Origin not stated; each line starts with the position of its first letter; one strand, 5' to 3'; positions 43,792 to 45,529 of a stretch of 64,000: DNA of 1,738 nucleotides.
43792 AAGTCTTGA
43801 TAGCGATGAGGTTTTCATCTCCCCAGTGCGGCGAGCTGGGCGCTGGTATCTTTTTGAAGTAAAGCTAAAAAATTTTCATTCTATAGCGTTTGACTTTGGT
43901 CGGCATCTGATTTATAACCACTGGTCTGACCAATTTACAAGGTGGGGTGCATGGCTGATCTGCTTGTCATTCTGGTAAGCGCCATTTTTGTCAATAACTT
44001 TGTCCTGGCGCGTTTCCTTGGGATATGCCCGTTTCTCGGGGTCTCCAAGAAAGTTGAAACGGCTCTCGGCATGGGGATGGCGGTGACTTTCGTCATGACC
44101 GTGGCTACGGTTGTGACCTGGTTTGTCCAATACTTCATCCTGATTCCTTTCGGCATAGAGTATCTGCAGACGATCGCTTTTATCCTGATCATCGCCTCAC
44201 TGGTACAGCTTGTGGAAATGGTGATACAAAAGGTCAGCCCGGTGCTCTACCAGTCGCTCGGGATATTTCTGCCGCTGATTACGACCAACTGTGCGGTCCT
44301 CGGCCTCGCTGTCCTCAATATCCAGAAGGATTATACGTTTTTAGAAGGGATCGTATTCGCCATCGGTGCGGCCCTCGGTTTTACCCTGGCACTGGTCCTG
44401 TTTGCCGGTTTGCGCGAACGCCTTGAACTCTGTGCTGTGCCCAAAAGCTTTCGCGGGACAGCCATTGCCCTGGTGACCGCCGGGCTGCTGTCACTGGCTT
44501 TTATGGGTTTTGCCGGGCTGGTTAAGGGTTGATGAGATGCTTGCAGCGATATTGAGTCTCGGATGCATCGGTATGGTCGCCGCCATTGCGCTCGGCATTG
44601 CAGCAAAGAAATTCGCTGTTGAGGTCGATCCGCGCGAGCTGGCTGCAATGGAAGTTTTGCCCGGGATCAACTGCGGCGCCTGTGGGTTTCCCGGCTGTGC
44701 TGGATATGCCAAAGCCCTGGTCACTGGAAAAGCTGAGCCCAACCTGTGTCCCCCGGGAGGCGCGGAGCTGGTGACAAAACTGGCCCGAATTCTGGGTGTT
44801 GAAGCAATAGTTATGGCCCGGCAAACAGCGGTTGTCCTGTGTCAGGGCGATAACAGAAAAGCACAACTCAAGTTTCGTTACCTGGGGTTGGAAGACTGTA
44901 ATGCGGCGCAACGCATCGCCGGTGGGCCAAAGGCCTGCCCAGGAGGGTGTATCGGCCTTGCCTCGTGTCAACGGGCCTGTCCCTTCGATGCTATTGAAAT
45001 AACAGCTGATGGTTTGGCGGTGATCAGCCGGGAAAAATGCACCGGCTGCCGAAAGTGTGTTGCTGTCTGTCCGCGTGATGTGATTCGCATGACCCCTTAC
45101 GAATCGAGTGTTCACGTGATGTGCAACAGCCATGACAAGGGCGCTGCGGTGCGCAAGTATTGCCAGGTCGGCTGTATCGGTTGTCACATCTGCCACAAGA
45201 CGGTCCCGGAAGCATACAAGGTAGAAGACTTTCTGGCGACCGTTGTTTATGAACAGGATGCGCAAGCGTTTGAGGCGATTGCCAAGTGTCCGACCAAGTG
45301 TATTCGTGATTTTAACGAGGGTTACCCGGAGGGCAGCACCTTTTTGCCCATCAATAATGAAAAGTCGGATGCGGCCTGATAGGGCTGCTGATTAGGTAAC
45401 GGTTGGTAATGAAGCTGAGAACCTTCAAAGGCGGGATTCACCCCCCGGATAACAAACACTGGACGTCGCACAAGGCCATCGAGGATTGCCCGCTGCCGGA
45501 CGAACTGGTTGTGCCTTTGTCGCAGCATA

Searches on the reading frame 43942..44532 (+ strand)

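Call 12: search_protein_families(library=pfam, proteins=[window:43942-44532:+])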
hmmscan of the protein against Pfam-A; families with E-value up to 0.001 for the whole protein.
window:43942-44532:+ (196 aa): 1 family
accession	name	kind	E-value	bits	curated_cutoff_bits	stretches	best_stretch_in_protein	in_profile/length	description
PF02508.19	Rnf-Nqr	-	4.3e-63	212.9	23.8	1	8-193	2-173/174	Rnf-Nqr subunit, membrane protein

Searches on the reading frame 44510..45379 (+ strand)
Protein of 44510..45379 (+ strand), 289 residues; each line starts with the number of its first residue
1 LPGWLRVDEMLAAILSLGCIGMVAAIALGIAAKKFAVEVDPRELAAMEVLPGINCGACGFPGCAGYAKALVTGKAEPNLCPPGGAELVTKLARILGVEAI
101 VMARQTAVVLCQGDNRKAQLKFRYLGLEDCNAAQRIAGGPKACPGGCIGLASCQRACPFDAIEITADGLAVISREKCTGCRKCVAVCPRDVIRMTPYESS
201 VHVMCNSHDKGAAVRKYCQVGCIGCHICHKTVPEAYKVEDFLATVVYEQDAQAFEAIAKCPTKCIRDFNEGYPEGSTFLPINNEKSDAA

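Call 12: search_protein_families(library=pfam, proteins=[window:44510-45379:+])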
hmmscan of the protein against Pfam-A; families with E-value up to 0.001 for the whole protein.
window:44510-45379:+ (289 aa): 11 families
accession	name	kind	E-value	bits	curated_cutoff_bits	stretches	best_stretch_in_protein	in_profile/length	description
PF04060.18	FeS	-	1.4e-14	54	23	1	50-82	1-33/33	Putative Fe-S cluster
PF14697.11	Fer4_21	-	7e-11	42.5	35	1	147-194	8-59/59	4Fe-4S dicluster domain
PF00037.32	Fer4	-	2.5e-08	33.8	21.1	1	171-193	2-24/24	4Fe-4S binding domain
PF13237.11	Fer4_10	-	3.1e-07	30.7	25.5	1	145-188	7-53/53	4Fe-4S dicluster domain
PF25160.1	LdpA_Fe-S-bd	-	3.2e-07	30.4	27.6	1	143-197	1-48/49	LdpA Fe-S cluster-binding domain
PF13370.11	Fer4_13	-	4.8e-07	30.8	24.5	1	221-266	5-57/58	4Fe-4S single cluster domain of Ferredoxin I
PF12837.12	Fer4_6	-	1.1e-06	28.8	25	1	170-192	2-24/24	4Fe-4S binding domain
PF13187.11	Fer4_9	-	2.1e-06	28.1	27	1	147-192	2-52/52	4Fe-4S dicluster domain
PF12797.12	Fer4_2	-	5.3e-05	23.4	24.5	1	171-188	4-21/22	4Fe-4S binding domain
PF12838.12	Fer4_7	-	0.00022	22.1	27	0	176-229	1-45/52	4Fe-4S dicluster domain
PF12800.12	Fer4_4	-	0.00088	19.9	24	1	175-189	2-16/17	4Fe-4S binding domain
